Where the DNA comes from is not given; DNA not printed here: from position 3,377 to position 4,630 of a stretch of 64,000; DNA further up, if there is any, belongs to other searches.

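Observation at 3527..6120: Orphan HgdC/BcrAD-type [4Fe-4S] ATPase activase operon with no dehydratase or reductase client nearby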

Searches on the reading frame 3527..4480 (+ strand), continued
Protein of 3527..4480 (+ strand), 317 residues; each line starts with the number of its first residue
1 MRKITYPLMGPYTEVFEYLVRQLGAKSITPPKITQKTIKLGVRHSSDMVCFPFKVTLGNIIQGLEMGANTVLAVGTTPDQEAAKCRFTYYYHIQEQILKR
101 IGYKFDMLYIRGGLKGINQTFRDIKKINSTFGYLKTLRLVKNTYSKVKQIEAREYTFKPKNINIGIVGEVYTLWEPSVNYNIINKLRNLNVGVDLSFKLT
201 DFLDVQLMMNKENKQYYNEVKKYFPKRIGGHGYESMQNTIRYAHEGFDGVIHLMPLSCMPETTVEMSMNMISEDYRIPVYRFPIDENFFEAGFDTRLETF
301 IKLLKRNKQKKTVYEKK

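Call 31: search_protein_families(library=pfam, proteins=[P0121, P0122, P0126, P0133, P0145, P0147, P0148, P0155, P0188, P0262], max_evalue=0.001)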
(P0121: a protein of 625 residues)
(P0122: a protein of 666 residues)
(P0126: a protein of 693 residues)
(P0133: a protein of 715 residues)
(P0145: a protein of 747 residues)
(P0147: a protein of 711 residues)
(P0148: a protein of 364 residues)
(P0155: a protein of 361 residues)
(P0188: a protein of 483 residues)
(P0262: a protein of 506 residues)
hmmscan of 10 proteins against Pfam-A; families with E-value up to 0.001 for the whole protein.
P0121 (625 aa): 3 families
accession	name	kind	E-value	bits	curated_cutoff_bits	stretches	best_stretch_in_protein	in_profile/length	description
PF01869.26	BcrAD_BadFG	-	5e-35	121.8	31.5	1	321-566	1-271/271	BadF/BadG/BcrA/BcrD ATPase family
PF09989.15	DUF2229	-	4.7e-16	59.5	29.4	1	8-185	10-213/218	CoA enzyme activase uncharacterised domain (DUF2229)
PF06050.19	HGD-D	-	0.00014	22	28.4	0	232-290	279-339/342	2-hydroxyglutaryl-CoA dehydratase, D-component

P0122 (666 aa): 6 families
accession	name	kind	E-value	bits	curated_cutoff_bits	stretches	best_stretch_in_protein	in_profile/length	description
PF14890.11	Intein_splicing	-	4.9e-16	59.4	35.8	1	56-415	1-155/155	Intein splicing domain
PF14528.11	LAGLIDADG_3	-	3.5e-09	37.2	22.5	1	284-354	3-74/82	LAGLIDADG-like domain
PF06050.19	HGD-D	-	1.8e-07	31.5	28.4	1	602-661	282-342/342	2-hydroxyglutaryl-CoA dehydratase, D-component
PF14623.11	Vint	-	2e-07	31.4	27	1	49-118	2-66/166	Hint-domain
PF09989.15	DUF2229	-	2.4e-05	24.5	29.4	1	484-551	139-213/218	CoA enzyme activase uncharacterised domain (DUF2229)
PF01079.26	Hint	-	0.00013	22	29.7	1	44-147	8-116/213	Hint module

P0126 (693 aa): 4 families
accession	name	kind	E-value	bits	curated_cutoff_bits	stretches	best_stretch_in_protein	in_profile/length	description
PF14890.11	Intein_splicing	-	1.3e-10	41.7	35.8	1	272-642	37-155/155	Intein splicing domain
PF09989.15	DUF2229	-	2e-10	41.1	29.4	1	13-67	14-69/218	CoA enzyme activase uncharacterised domain (DUF2229)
PF14528.11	LAGLIDADG_3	-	8.3e-08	32.8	22.5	1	508-585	2-79/82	LAGLIDADG-like domain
PF06050.19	HGD-D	-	5.4e-05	23.4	28.4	1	637-689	289-342/342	2-hydroxyglutaryl-CoA dehydratase, D-component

P0133 (715 aa): 5 families
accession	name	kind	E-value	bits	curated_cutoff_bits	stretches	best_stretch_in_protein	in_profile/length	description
PF14528.11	LAGLIDADG_3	-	3.8e-13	49.9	22.5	1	527-604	3-79/82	LAGLIDADG-like domain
PF09989.15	DUF2229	-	7.9e-11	42.4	29.4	1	15-73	13-72/218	CoA enzyme activase uncharacterised domain (DUF2229)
PF14890.11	Intein_splicing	-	1.1e-09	38.7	35.8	1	372-662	81-155/155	Intein splicing domain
PF05203.21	Hom_end_hint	-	5.7e-05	23.7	32.1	1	256-349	1-85/228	Hom_end-associated Hint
PF14623.11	Vint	-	9.7e-05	22.7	27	1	255-324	1-65/166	Hint-domain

P0145 (747 aa): 2 families
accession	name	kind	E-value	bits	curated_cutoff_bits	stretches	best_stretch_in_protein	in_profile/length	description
PF09989.15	DUF2229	-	3.3e-57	194.1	29.4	2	2-213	1-211/218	CoA enzyme activase uncharacterised domain (DUF2229)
PF06050.19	HGD-D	-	1.8e-17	64.4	28.4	2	236-317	261-342/342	2-hydroxyglutaryl-CoA dehydratase, D-component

P0147 (711 aa): 2 families
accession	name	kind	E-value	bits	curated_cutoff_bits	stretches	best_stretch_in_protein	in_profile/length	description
PF09989.15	DUF2229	-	4.4e-53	180.6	29.4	1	7-230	1-218/218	CoA enzyme activase uncharacterised domain (DUF2229)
PF06050.19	HGD-D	-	1.8e-11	44.7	28.4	1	262-321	280-340/342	2-hydroxyglutaryl-CoA dehydratase, D-component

P0148 (364 aa): 2 families
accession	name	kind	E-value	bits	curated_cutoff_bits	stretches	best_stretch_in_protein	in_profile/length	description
PF09989.15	DUF2229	-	3.9e-12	46.7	29.4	1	14-69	16-72/218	CoA enzyme activase uncharacterised domain (DUF2229)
PF06050.19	HGD-D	-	7.7e-09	36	28.4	1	179-348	172-340/342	2-hydroxyglutaryl-CoA dehydratase, D-component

P0155 (361 aa): 2 families
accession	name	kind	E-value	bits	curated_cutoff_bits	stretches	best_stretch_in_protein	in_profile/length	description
PF09989.15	DUF2229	-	4e-14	53.2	29.4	2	14-75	13-75/218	CoA enzyme activase uncharacterised domain (DUF2229)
PF06050.19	HGD-D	-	1.7e-07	31.6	28.4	1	286-345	280-340/342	2-hydroxyglutaryl-CoA dehydratase, D-component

P0188 (483 aa): 2 families
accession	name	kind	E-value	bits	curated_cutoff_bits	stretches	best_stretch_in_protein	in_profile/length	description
PF01869.26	BcrAD_BadFG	-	2.5e-21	76.8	31.5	1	351-483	1-144/271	BadF/BadG/BcrA/BcrD ATPase family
PF09989.15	DUF2229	-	1.3e-06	28.7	29.4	0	138-197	155-212/218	CoA enzyme activase uncharacterised domain (DUF2229)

P0262 (506 aa): 2 families
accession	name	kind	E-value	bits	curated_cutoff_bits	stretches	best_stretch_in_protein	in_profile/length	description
PF06050.19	HGD-D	-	8.9e-11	42.4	28.4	1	38-105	272-340/342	2-hydroxyglutaryl-CoA dehydratase, D-component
PF09989.15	DUF2229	-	4.7e-05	23.6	29.4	0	147-200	18-72/218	CoA enzyme activase uncharacterised domain (DUF2229)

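Call 32: list_cluster_members(proteins=[P0121, P0122, P0145, P0147, P0148, P0155, P0162, P0163, P0166, P0037])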
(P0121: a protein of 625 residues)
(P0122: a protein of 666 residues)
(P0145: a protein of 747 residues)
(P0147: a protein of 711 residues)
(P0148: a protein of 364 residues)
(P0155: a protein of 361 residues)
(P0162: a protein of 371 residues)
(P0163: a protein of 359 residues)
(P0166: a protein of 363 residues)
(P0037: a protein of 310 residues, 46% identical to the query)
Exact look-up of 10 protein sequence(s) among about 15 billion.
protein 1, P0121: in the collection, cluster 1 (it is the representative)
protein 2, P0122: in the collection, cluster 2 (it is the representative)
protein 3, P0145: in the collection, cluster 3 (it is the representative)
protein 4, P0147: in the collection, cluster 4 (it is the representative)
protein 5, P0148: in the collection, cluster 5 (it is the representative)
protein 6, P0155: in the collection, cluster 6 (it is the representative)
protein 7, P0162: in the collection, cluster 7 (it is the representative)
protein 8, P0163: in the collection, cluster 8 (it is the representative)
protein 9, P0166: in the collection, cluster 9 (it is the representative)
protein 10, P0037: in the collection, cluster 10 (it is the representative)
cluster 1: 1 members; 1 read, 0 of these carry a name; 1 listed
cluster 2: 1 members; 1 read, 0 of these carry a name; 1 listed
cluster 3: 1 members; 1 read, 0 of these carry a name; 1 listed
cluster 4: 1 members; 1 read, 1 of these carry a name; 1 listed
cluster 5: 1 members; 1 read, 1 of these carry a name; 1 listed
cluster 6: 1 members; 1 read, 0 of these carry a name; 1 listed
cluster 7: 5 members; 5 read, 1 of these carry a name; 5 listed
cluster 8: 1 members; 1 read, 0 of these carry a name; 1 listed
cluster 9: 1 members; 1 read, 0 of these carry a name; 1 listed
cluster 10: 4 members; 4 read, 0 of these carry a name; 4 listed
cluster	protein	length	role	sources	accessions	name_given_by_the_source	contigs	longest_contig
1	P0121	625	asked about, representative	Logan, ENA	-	-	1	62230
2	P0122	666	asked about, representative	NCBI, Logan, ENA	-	-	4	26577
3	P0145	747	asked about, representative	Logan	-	-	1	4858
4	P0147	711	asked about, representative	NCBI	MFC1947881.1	acyl-CoA dehydratase activase-related protein [Chloroflexota bacterium]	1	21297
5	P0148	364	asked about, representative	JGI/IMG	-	predicted nucleotide-binding protein (sugar kinase/HSP70/actin superfamily)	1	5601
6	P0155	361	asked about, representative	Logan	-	-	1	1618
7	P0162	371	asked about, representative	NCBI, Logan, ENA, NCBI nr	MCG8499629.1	MAG: CoA protein activase [Firmicutes bacterium] | CoA protein activase [Bacillota bacterium]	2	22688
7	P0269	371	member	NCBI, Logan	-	-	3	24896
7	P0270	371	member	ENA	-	-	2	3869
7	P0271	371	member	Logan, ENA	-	-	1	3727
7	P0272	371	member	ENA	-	-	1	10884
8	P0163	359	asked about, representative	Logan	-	-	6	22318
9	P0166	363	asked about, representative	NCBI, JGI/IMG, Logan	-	-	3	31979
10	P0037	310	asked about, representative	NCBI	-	-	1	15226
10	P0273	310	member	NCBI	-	-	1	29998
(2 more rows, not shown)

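Call 33: find_encoding_contigs(protein=P0162, flank=7000, max_places=2)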
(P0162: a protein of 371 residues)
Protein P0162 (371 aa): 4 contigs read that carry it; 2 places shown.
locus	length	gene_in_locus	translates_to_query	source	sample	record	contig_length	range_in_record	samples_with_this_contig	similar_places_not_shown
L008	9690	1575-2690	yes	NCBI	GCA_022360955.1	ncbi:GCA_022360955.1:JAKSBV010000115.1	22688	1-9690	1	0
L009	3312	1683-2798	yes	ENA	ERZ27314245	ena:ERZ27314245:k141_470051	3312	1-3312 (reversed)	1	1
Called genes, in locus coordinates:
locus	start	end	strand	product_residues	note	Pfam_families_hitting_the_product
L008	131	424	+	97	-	PF06949:DUF1292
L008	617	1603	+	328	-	PF09989:DUF2229, PF06050:HGD-D (weak)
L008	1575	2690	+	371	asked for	PF09989:DUF2229 (weak), PF06050:HGD-D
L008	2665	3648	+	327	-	PF01869:BcrAD_BadFG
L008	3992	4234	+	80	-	PF16347:SGSH_C (weak)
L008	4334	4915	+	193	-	PF00884:Sulfatase, PF16347:SGSH_C (weak)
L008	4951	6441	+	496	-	PF00884:Sulfatase, PF16347:SGSH_C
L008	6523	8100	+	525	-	PF00884:Sulfatase, PF01663:Phosphodiest (faint), PF16347:SGSH_C (weak)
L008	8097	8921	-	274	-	PF02311:AraC_binding, PF00165:HTH_AraC (weak), PF12833:HTH_18, PF00165:HTH_AraC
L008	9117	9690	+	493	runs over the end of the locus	PF02056:Glyco_hydro_4, PF11975:Glyco_hydro_4C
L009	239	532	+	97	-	PF06949:DUF1292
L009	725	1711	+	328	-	PF09989:DUF2229, PF06050:HGD-D (weak)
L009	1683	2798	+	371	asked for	PF09989:DUF2229 (weak), PF06050:HGD-D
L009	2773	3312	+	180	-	?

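Call 34: find_encoding_contigs(protein=P0166, flank=7000, max_places=2)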
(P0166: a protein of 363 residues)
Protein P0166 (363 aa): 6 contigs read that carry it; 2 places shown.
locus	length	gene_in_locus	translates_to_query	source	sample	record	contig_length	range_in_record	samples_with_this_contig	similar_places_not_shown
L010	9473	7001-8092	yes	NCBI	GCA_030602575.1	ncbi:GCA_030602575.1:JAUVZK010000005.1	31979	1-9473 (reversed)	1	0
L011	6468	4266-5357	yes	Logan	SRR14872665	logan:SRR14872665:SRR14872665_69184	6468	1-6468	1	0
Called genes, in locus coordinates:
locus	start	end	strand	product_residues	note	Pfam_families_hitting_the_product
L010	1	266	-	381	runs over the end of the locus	PF12323:HTH_OrfB_IS605, PF01385:OrfB_IS605, PF07282:Cas12f1-like_TNB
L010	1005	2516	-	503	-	PF00239:Resolvase, PF07508:Recombinase, PF13408:Zn_ribbon_recom (weak)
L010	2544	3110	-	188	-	-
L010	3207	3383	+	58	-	PF01381:HTH_3, PF12844:HTH_19, PF13443:HTH_26, PF13560:HTH_31 (weak)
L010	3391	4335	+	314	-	PF09565:RE_NgoFVII (faint), PF13091:PLDc_2 (weak)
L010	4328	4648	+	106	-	-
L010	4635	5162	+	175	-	-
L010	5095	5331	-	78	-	-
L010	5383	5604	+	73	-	PF04471:Mrr_cat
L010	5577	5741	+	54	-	-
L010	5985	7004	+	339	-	PF09989:DUF2229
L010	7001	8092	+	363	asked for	PF09989:DUF2229 (weak), PF06050:HGD-D (weak)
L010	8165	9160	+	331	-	PF01869:BcrAD_BadFG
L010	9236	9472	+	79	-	?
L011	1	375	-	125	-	?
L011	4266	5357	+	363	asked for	PF09989:DUF2229 (weak), PF06050:HGD-D (weak)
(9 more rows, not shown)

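Call 35: find_encoding_contigs(protein=P0147, flank=7000, max_places=2)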
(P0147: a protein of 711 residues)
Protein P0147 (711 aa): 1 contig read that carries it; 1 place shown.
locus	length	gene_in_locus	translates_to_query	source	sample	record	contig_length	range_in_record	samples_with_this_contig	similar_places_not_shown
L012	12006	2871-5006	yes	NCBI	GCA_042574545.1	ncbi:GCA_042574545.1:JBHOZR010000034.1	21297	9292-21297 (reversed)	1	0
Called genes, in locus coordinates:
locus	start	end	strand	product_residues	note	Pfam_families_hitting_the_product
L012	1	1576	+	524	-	PF07719:TPR_2 (faint), PF13374:TPR_10 (faint), PF13424:TPR_12 (faint), PF13181:TPR_8 (faint), PF00515:TPR_1 (weak)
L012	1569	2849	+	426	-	PF07690:MFS_1, PF13347:MFS_2, PF00083:Sugar_tr, PF07690:MFS_1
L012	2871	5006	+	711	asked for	PF09989:DUF2229, PF06050:HGD-D (weak)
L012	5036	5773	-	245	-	-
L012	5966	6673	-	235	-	PF00498:FHA, PF00486:Trans_reg_C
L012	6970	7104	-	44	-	-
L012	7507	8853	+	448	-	-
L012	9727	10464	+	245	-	-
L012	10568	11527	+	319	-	-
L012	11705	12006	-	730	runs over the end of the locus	-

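Call 36: find_related_loci(query=A1, collection=genome_contigs, flank=6000)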
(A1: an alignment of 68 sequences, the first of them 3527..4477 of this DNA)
Query A1 (317 aa) in genome_contigs; peptide patterns used: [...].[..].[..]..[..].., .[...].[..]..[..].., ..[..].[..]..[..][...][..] (x = any residue, [..] = any of these).
203 stretches matched a pattern; 153 encode a relative of the query (tblastn E <= 1e-3); the best 80 are kept; 80 distinct loci.
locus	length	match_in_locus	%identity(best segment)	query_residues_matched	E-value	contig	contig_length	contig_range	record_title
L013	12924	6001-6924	66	2-310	7e-138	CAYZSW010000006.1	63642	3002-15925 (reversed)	MAG TPA_asm: uncultured Candidatus Saccharibacteria bacterium isolate SRP241326_co2_22 genome assembly, contig: NODE_779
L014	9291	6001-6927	64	1-311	2e-137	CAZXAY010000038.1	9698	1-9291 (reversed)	MAG TPA_asm: uncultured Candidatus Saccharibacteria bacterium isolate SRP011637_co1_138 genome assembly, contig: NODE_26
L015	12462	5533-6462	61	1-308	6e-126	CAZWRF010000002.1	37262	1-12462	MAG TPA_asm: uncultured Candidatus Saccharibacteria bacterium isolate binchicken_co150_727 genome assembly, contig: NODE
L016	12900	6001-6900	60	5-306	3e-122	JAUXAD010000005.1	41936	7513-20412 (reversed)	MAG: archaeon isolate CSMAG_2753 CSMAG_2753_k141_666038_length_41936_cov_17.2353, whole genome shotgun sequence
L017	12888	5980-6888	46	2-313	7e-89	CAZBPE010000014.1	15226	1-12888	MAG TPA_asm: uncultured Methanosarcinales archaeon isolate SRP090828_co2_31 genome assembly, contig: NODE_1312_length_15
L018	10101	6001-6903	46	5-313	2e-88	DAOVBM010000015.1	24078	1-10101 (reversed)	MAG TPA_asm: Candidatus Woesearchaeota archaeon isolate CSMAG_1005 CSMAG_1005_k141_4056460_length_24078_cov_11.3438, who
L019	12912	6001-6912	45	2-313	2e-83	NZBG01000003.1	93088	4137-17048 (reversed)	MAG: Candidatus Woesearchaeota archaeon isolate ARS1419 36443, whole genome shotgun sequence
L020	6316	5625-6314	54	1-232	8e-83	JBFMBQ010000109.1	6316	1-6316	MAG: bacterium isolate MAG168 MAG168_109, whole genome shotgun sequence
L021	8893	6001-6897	44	2-308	7e-81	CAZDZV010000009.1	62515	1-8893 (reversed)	MAG TPA_asm: uncultured Methanosarcinales archaeon isolate SRP141376_co2_275 genome assembly, contig: NODE_1207_length_6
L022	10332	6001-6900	45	2-309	6e-81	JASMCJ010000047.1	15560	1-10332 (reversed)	MAG: Candidatus Woesearchaeota archaeon isolate ETNP3_MAG_14 c_000001129192, whole genome shotgun sequence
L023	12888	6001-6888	40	5-309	5e-79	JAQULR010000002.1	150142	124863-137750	MAG: Acidobacteriota bacterium isolate STD1_135 NODE_193_length_150142_cov_30.973816_Sandtown_D1, whole genome shotgun s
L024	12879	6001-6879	43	2-304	3e-76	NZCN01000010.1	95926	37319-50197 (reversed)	MAG: Candidatus Woesearchaeota archaeon isolate ARS1199 MHASMcontig_198640, whole genome shotgun sequence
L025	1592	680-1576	40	2-309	9e-80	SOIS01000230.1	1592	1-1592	MAG: Candidatus Cloacimonadota bacterium isolate E29_bin43 NODE_82616_length_1592_cov_7.264802, whole genome shotgun seq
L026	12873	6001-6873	39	5-304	9e-75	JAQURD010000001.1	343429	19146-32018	MAG: Acidobacteriota bacterium isolate STD1_65 NODE_43_length_343429_cov_18.137844_Sandtown_D1, whole genome shotgun seq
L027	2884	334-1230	40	2-309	1e-75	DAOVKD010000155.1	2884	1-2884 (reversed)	MAG TPA_asm: Candidatus Woesearchaeota archaeon isolate CSMAG_1410 CSMAG_1410_k141_4367238_length_2884_cov_20.7587, whol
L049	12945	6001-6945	34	2-308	5e-54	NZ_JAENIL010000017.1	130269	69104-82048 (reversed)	Pelagicoccus mobilis strain KCTC 13126 scaffold_17_130270, whole genome shotgun sequence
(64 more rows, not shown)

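Call 42: search_dna_similar(query=window:3527-4477:+, collection=plasmids, mode=protein, max_evalue=0.001, max_rows=25)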
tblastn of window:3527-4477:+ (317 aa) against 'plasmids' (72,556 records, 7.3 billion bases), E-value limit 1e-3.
Records with a match: 1; places in all: 2; records where one place covers at least 80% of the query: 1.
Best place of each record, by identity: <60% 1.
By first word of the organism name: Monoglobus 1.
By predicted mobility (MOB-suite, as given by PLSDB): non-mobilizable 1.
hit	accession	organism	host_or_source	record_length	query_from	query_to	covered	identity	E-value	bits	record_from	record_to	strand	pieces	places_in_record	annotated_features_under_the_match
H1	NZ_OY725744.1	Monoglobus pectinilyticus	-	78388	3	313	98%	28.3%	8e-38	150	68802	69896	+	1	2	2-hydroxyacyl-CoA dehydratase | acyl-CoA dehydratase activase-related protein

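Call 43: get_annotated_region(hit=H1, flank=6000)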
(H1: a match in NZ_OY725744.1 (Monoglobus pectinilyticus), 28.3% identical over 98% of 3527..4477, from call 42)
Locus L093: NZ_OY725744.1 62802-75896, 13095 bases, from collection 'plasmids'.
description: Monoglobus pectinilyticus strain Ruminococcaceae species TSDC17.2-1.2 plasmid 20, complete sequence
organism: Monoglobus pectinilyticus (NCBI taxid 1981510)
taxonomy: Bacteria; Bacillota; Clostridia; Monoglobales; Monoglobaceae; Monoglobus; Monoglobus pectinilyticus
host: -; source: -; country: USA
typing (MOB-suite, as given by PLSDB): non-mobilizable
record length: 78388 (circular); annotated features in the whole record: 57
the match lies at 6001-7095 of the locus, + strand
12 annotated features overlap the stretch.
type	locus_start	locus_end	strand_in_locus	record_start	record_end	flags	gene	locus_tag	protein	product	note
CDS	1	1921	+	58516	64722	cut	-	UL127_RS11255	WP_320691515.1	immunoglobulin-like domain-containing protein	-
CDS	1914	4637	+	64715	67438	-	-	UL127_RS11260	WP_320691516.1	S-layer homology domain-containing protein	-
CDS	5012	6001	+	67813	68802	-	-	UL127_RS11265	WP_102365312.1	acyl-CoA dehydratase activase-related protein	-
CDS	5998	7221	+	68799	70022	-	-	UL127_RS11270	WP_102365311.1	2-hydroxyacyl-CoA dehydratase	-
CDS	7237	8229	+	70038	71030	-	-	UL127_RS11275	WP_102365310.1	acyl-CoA dehydratase activase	-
CDS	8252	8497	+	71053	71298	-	-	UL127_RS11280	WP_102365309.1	TIGR03905 family TSCPD domain-containing protein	GO:0008150 - biological_process [Evidence IEA]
CDS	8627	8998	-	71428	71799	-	-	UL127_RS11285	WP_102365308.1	hypothetical protein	-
CDS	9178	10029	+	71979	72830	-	dapF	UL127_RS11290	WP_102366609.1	diaminopimelate epimerase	GO:0009089 - lysine biosynthetic process via diaminopimelate [Evidence IEA]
CDS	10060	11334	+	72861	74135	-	-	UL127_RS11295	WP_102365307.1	LL-diaminopimelate aminotransferase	GO:0009058 - biosynthetic process [Evidence IEA]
CDS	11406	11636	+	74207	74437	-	-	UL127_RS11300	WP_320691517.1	YlmC/YmxH family sporulation protein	GO:0030436 - asexual sporulation [Evidence IEA]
CDS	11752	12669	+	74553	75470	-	noc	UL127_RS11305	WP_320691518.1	nucleoid occlusion protein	GO:0032466 - negative regulation of cytokinesis [Evidence IEA]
CDS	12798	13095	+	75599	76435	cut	kduI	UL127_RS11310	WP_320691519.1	5-dehydro-4-deoxy-D-glucuronate isomerase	GO:0045490 - pectin catabolic process [Evidence IEA]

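Call 59: search_protein_families(library=pfam, proteins=[L093:5012-5998:+, L093:5998-7218:+, L093:7237-8226:+], max_evalue=0.01)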
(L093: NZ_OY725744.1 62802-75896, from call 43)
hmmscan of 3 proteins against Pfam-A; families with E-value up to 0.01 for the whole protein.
L093:5012-5998:+ (329 aa): 2 families
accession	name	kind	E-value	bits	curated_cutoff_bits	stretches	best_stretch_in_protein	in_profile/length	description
PF09989.15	DUF2229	-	3.2e-51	174.5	29.4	1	2-223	1-218/218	CoA enzyme activase uncharacterised domain (DUF2229)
PF06050.19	HGD-D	-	2.7e-09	37.5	28.4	1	235-317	260-342/342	2-hydroxyglutaryl-CoA dehydratase, D-component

L093:5998-7218:+ (407 aa): 2 families
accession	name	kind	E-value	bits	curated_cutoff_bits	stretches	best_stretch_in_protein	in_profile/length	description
PF09989.15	DUF2229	-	4.9e-14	52.9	29.4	2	14-69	17-73/218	CoA enzyme activase uncharacterised domain (DUF2229)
PF06050.19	HGD-D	-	1.6e-06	28.4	28.4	1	158-352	150-340/342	2-hydroxyglutaryl-CoA dehydratase, D-component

L093:7237-8226:+ (330 aa): 1 family
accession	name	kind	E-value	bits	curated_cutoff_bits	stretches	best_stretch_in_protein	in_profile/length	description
PF01869.26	BcrAD_BadFG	-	2e-48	165.7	31.5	1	5-257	1-271/271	BadF/BadG/BcrA/BcrD ATPase family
